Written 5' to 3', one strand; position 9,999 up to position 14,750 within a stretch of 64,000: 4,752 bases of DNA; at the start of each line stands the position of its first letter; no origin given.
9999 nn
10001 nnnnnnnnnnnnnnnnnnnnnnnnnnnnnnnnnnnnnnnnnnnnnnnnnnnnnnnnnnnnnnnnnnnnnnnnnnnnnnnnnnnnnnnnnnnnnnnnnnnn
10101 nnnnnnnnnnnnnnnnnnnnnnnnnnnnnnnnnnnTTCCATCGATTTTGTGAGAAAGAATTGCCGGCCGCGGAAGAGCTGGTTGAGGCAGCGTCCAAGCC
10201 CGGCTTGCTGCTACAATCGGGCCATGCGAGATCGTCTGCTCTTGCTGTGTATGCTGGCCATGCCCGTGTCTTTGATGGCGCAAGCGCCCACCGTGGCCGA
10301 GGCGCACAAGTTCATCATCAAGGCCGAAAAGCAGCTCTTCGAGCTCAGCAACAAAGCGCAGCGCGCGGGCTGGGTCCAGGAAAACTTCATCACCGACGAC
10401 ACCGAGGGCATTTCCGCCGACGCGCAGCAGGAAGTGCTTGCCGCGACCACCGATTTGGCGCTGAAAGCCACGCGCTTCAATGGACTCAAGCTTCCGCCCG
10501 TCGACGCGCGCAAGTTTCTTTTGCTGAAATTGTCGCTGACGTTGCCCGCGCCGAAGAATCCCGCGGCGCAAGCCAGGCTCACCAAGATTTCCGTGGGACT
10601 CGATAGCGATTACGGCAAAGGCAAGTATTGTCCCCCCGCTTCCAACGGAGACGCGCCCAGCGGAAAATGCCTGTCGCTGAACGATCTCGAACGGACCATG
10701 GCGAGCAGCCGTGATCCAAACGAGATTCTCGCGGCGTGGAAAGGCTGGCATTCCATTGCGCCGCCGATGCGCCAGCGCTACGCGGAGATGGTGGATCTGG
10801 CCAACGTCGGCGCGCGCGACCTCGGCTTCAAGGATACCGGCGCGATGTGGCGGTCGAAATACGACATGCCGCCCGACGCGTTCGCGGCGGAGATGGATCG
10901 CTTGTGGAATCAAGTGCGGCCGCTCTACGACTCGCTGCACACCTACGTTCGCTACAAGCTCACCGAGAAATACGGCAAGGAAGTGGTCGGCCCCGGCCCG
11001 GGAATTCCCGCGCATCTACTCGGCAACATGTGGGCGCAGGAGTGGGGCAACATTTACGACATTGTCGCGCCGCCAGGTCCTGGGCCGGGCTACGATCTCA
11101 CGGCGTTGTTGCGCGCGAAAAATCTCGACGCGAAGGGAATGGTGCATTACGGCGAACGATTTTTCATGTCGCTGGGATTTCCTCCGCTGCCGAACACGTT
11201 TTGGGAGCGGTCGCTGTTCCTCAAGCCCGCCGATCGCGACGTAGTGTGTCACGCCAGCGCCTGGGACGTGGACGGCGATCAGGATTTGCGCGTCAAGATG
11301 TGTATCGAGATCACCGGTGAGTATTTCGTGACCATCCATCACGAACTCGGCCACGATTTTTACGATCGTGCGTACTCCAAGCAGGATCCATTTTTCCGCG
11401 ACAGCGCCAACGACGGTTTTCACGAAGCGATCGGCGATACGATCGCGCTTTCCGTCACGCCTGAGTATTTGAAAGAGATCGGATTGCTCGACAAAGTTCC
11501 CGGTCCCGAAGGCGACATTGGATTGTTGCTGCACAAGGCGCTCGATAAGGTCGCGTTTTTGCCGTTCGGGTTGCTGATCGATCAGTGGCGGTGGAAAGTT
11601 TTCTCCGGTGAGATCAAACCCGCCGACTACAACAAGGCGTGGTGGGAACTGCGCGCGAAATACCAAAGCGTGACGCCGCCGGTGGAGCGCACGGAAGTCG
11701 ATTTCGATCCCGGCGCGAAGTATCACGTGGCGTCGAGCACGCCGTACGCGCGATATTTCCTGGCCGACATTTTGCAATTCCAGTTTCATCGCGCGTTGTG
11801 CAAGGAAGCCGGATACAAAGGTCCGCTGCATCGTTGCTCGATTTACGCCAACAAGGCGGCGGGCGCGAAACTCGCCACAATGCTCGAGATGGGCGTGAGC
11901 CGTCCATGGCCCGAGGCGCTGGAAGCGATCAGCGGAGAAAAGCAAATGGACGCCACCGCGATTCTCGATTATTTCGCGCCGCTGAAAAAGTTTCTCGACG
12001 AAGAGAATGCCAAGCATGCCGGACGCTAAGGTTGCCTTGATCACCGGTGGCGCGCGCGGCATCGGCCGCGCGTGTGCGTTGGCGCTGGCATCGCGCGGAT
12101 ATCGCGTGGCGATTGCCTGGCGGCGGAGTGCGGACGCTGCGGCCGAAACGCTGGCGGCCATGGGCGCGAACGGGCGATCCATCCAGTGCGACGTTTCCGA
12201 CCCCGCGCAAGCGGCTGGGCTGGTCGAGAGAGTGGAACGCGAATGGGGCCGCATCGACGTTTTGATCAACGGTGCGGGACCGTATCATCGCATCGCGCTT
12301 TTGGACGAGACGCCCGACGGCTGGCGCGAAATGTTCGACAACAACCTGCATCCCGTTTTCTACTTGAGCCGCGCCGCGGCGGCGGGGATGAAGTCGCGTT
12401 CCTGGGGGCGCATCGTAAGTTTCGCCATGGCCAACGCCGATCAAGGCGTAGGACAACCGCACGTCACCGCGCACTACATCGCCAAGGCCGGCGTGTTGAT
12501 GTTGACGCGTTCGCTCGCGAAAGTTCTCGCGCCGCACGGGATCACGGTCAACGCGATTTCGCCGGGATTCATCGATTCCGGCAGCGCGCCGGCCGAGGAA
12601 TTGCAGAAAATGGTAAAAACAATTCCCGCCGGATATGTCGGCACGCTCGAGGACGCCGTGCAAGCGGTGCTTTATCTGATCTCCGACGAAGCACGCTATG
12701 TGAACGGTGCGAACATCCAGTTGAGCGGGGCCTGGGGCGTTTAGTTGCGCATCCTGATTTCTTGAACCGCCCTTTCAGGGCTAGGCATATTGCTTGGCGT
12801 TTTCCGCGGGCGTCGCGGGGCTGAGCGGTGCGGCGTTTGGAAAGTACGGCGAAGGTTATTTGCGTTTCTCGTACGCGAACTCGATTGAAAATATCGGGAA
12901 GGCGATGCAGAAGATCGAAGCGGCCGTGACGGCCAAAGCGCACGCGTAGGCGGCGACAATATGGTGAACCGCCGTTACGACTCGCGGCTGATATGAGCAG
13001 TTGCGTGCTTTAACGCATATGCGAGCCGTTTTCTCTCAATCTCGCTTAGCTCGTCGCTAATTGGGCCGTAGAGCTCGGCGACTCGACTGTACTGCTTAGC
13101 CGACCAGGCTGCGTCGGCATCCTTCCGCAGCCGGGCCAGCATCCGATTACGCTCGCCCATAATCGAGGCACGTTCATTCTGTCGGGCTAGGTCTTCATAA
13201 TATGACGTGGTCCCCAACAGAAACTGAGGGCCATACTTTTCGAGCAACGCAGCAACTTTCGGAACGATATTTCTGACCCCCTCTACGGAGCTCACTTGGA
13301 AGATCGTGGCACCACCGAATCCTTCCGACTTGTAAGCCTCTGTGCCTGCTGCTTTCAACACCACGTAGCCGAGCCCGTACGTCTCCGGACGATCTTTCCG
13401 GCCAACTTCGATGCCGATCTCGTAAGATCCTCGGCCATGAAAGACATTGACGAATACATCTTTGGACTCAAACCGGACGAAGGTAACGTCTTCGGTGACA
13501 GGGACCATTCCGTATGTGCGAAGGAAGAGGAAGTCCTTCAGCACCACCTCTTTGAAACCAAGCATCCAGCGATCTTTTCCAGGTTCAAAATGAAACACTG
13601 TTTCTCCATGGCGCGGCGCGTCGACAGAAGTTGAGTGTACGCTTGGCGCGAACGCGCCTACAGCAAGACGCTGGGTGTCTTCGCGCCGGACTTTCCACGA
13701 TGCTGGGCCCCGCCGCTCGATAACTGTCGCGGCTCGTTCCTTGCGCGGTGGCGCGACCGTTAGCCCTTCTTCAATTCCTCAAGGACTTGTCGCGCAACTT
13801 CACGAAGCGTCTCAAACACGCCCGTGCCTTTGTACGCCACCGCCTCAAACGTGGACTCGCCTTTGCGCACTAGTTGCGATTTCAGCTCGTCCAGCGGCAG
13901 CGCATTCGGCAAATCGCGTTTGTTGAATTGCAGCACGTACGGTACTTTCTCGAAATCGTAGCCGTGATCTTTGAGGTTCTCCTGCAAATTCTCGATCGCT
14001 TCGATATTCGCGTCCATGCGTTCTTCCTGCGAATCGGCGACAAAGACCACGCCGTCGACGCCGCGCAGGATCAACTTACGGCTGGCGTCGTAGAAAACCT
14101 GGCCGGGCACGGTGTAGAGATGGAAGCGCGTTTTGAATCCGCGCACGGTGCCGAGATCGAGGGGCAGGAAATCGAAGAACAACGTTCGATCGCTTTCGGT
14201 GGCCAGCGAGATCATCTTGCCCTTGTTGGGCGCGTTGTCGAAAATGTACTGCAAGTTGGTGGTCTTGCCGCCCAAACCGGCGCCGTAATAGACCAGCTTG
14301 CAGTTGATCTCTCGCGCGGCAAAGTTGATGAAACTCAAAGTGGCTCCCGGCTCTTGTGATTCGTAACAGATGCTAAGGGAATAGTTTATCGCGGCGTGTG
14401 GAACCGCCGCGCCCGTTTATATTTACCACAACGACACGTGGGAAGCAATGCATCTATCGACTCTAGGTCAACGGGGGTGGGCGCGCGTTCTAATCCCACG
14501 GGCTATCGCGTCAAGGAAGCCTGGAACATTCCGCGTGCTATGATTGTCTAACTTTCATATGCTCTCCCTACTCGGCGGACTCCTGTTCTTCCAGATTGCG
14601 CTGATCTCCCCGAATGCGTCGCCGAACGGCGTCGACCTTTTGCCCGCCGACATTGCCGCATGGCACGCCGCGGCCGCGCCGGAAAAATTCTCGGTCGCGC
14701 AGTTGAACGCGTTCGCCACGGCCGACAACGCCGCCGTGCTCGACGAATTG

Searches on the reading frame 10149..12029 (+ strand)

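Call 3: search_protein_families(library=pfam, proteins=[window:10149-12029:+], max_evalue=1)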
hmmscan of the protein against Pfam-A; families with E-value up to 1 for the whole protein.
window:10149-12029:+ (626 aa): 2 families
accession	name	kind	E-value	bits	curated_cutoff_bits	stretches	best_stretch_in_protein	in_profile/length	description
PF01401.24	Peptidase_M2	-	1.5e-218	727.6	23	1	49-623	4-575/581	Angiotensin-converting enzyme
PF10769.14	DUF2594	-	0.25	11.8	24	1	34-72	21-58/74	Protein of unknown function (DUF2594)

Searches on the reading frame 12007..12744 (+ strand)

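Call 3: search_protein_families(library=pfam, proteins=[window:12007-12744:+], max_evalue=1)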
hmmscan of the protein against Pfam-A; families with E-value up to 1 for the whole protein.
window:12007-12744:+ (245 aa): 13 families
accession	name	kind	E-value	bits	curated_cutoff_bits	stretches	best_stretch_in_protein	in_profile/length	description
PF13561.12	adh_short_C2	-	1.3e-51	175.9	27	1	16-239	3-231/236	Enoyl-(Acyl carrier protein) reductase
PF00106.31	adh_short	-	1.4e-44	152.4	26.6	1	8-194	1-187/195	short chain dehydrogenase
PF08659.16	KR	-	6.5e-13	49.4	22.6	1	10-123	3-122/180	KR domain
PF01370.27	Epimerase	-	7e-06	26.1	20.9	1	10-91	1-73/240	NAD dependent epimerase/dehydratase family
PF23441.1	SDR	-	0.0028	17.5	27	1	152-241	161-253/258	SDR-like rossmann domain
PF13460.12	NAD_binding_10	-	0.009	16.3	27.2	1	14-195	1-152/184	NAD(P)H-binding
PF16363.11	GDP_Man_Dehyd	-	0.014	15.3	27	1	11-76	1-74/332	GDP-mannose 4,6 dehydratase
PF03435.24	Sacchrp_dh_NADP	-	0.019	15.8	25.1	1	15-98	5-84/129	Saccharopine dehydrogenase NADP binding domain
PF00291.31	PALP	-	0.027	14.2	35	1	19-79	66-124/295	Pyridoxal-phosphate dependent enzyme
PF01266.30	DAO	-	0.029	14.4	27.9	1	19-161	10-158/353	FAD dependent oxidoreductase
PF07125.16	DUF1378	-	0.041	14.5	25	1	23-52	16-47/59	Protein of unknown function (DUF1378)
PF19957.5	EAD5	-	0.1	12.9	27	1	183-241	9-66/135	Effector-associated domain 5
PF07643.16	DUF1598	-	0.12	13.1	25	1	42-97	3-57/84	Protein of unknown function (DUF1598)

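Call 4: search_protein_families(library=ncbifam, proteins=[window:12007-12744:+], max_evalue=1)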
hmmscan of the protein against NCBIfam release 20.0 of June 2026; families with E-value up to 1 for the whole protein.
window:12007-12744:+ (245 aa): 235 families (the best 25 are shown)
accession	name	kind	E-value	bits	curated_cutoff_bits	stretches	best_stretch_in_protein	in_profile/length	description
NF012208.0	SDR_dihy_bifunc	exception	5.1e-66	222.6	325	1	10-244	1-232/233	bifunctional dihydropteridine reductase/dihydrofolate reductase TmpR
NF009466.0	PRK12826.1-2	subfamily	2.8e-52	177.6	222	1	7-241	3-242/248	3-oxoacyl-ACP reductase FabG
NF004198.0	PRK05653.1-3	equivalog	2e-49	168.3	296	1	6-242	6-245/248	3-oxoacyl-ACP reductase FabG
TIGR01830.1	3oxo_ACP_reduc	equivalog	4e-48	164.2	297.75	1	10-241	1-236/239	3-oxoacyl-[acyl-carrier-protein] reductase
NF004197.0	PRK05653.1-1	equivalog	7.4e-48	163.3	332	1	6-241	6-244/249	3-oxoacyl-ACP reductase FabG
NF005559.1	PRK07231.1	subfamily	1.6e-46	158.8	215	1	7-243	4-247/249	glucose 1-dehydrogenase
NF004791.0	PRK06138.1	equivalog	4.3e-46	157.3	312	1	7-243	5-249/252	SDR family oxidoreductase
TIGR01829.1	AcAcCoA_reduct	subfamily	6.4e-46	157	302.1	1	8-241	1-238/242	acetoacetyl-CoA reductase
NF009464.0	PRK12824.1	subfamily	1.2e-45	156.1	269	1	7-241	2-240/245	3-oxoacyl-ACP reductase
NF047923.1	pyridox_DH_SDR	equivalog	1.5e-43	149.1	325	1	7-239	3-236/243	pyridoxal 4-dehydrogenase, SDR-type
NF006070.0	PRK08213.1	subfamily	1.6e-43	149.1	279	1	7-242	12-255/259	gluconate 5-dehydrogenase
NF009384.0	PRK12743.1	equivalog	2.6e-43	148.1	264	1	6-241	5-245/258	SDR family oxidoreductase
NF005067.0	PRK06484.1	equivalog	1.6e-42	145.7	713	1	2-243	268-511/524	short chain dehydrogenase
NF053807.1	RhamDHLra1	equivalog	1e-41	143.3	400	1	7-241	4-245/252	L-rhamnose 1-dehydrogenase Lra1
TIGR01832.1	kduD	equivalog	3.7e-41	141.3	338.85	1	7-243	5-245/248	2-dehydro-3-deoxy-D-gluconate 5-dehydrogenase KduD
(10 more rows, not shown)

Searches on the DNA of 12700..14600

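Call 79: search_rna_families(source=window, start=12700, end=14600, threshold=evalue, max_evalue=1)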
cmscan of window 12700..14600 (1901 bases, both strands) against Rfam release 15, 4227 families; matches with E-value up to 1: 0.
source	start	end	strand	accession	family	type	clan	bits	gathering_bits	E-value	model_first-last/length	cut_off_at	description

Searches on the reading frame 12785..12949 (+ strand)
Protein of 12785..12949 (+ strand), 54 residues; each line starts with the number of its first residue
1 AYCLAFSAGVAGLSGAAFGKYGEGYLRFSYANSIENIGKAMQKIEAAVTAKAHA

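Call 3: search_protein_families(library=pfam, proteins=[window:12785-12949:+], max_evalue=1)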
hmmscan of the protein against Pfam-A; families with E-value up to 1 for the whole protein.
window:12785-12949:+ (54 aa): 0 families

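Call 4: search_protein_families(library=ncbifam, proteins=[window:12785-12949:+], max_evalue=1)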
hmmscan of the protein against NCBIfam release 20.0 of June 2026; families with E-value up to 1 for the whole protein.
window:12785-12949:+ (54 aa): 24 families
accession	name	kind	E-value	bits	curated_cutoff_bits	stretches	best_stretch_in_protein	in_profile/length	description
NF005588.0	PRK07309.1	equivalog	3.1e-11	42.8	576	1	4-51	342-389/391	pyridoxal phosphate-dependent aminotransferase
NF005817.0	PRK07683.1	equivalog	7e-10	38.2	575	1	7-52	340-385/387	aminotransferase A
NF041364.1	GntC_guanitoxin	equivalog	2.5e-08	33.2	415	1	7-45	316-354/356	guanitoxin biosynthesis PLP-dependent (S)-gamma-hydroxy-L-arginine cyclodehydratase GntC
NF005816.0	PRK07682.1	equivalog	4.5e-08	32.1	620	1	7-51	342-386/390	aminotransferase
NF006229.0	PRK08361.1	equivalog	5.1e-08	32.3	624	1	7-49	347-389/391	aspartate aminotransferase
TIGR03540.1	DapC_direct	equivalog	9.4e-07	28.1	593.25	1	8-45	344-381/383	LL-diaminopimelate aminotransferase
NF006756.0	PRK09276.1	subfamily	1.9e-06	27.1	507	1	7-46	345-384/387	LL-diaminopimelate aminotransferase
NF005613.0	PRK07366.1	equivalog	2.7e-06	26.6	486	1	5-48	345-388/391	LL-diaminopimelate aminotransferase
TIGR03542.1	DAPAT_plant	equivalog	6.6e-06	25.3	364.7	1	8-46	362-400/402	LL-diaminopimelate aminotransferase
NF004611.0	PRK05942.1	equivalog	2.3e-05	23.5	628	1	7-47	349-389/394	aspartate aminotransferase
NF004769.0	PRK06107.1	equivalog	2.3e-05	23.4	617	1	7-50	359-400/402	aspartate transaminase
NF041091.1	asp_aminotase_Arch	equivalog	4.5e-05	22.4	550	1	8-46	337-373/376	aspartate aminotransferase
NF004975.0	PRK06348.1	equivalog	4.7e-05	22.5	549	1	8-46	343-381/384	pyridoxal phosphate-dependent aminotransferase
NF004770.0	PRK06108.1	subfamily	0.00011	21.2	422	1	8-50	352-394/396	pyridoxal phosphate-dependent aminotransferase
NF006230.0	PRK08363.1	equivalog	0.00014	20.8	534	1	8-51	352-395/398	alanine aminotransferase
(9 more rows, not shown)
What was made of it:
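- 12806..12949 (+): 3' relic (47 codons plus the original stop) of a class I/II PLP aminotransferase. It is a pseudogene fragment. The open frame extends back to 12785, and JGI calls a 51-aa ORF from TTG 12794. NCBIfam E 3e-11 at profile positions 342-389/391 (call 4).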

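Call 53: find_homologous_proteins(query=window:12785-12946:+, max_evalue=0.001)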
Query window:12785-12946:+ (54 aa): 14 proteins with E <= 0.001 among 14 candidates.
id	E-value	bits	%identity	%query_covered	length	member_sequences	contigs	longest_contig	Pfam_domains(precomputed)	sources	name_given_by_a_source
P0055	1.8e-23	98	100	94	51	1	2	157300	-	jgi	-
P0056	1.0e-17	80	85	89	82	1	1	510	-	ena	-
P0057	1.4e-12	64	78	76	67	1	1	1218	-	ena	-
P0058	2.9e-12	63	74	80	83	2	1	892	PF00155.28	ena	-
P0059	3.5e-12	63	65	85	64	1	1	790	-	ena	-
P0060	3.7e-12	63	78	76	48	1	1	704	-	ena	-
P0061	6.1e-12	62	71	83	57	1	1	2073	-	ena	-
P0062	6.8e-11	59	72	80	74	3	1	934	-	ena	-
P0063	1.4e-10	58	73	76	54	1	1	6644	-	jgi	-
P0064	1.6e-10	58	72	85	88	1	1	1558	PF00155.28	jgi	-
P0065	7.3e-10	56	71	78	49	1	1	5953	-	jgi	jgi:aspartate/methionine/tyrosine aminotransferase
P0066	2.1e-9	54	71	76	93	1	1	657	-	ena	-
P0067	7.0e-9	53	66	76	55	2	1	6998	-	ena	-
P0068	3.6e-8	50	67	72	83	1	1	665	PF02897.22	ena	-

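Call 54: find_encoding_contigs(protein=P0063, flank=7000, max_places=2)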
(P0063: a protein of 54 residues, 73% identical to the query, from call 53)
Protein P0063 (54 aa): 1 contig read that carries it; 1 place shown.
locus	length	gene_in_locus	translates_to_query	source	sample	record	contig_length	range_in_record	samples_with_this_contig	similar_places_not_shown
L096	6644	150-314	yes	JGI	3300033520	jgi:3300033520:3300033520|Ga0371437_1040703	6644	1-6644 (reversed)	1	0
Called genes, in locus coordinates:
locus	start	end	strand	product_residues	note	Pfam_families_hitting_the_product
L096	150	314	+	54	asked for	-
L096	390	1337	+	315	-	PF00696:AA_kinase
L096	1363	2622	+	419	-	PF09861:Lar_N, PF21113:LarA_C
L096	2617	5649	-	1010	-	PF00873:ACR_tran, PF03176:MMPL (faint), PF02355:SecD_SecF_C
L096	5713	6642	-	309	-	?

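Call 55: find_encoding_contigs(protein=P0067, flank=7000, max_places=2)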
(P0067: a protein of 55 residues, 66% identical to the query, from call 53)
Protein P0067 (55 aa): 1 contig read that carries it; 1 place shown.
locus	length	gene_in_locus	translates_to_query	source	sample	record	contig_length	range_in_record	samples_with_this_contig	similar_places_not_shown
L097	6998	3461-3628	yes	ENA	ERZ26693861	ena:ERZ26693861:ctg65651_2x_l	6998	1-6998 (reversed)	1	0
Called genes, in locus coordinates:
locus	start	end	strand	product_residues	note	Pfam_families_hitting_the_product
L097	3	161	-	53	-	?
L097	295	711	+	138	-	PF00293:NUDIX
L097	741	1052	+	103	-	-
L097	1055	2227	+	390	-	PF01384:PHO4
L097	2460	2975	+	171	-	PF00155:Aminotran_1_2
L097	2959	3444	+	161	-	PF00155:Aminotran_1_2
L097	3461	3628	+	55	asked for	-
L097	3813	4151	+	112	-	PF00543:P-II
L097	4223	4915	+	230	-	PF03951:Gln-synt_N, PF00120:Gln-synt_C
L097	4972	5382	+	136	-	PF00120:Gln-synt_C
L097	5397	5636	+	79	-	PF00120:Gln-synt_C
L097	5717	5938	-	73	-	PF00291:PALP (weak)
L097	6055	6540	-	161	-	PF00291:PALP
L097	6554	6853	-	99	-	-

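Call 56: find_encoding_contigs(protein=P0065, flank=7000, max_places=2)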
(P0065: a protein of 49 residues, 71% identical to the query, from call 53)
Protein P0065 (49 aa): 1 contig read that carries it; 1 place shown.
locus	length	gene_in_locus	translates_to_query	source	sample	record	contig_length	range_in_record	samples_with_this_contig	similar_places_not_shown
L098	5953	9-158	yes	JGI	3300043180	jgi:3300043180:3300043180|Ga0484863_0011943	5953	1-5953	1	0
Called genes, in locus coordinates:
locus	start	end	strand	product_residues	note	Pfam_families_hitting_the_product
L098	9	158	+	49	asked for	-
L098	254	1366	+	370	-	PF00389:2-Hacid_dh, PF02826:2-Hacid_dh_C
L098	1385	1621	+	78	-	-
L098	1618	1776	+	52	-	-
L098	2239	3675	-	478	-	PF01743:PolyA_pol, PF12627:PolyA_pol_RNAbd (weak), PF01966:HD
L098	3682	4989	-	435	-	PF04055:Radical_SAM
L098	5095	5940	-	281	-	PF00587:tRNA-synt_2b, PF03129:HGTP_anticodon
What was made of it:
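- Tried and rejected: These are not conserved mini-ORFs (calls 53-56).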
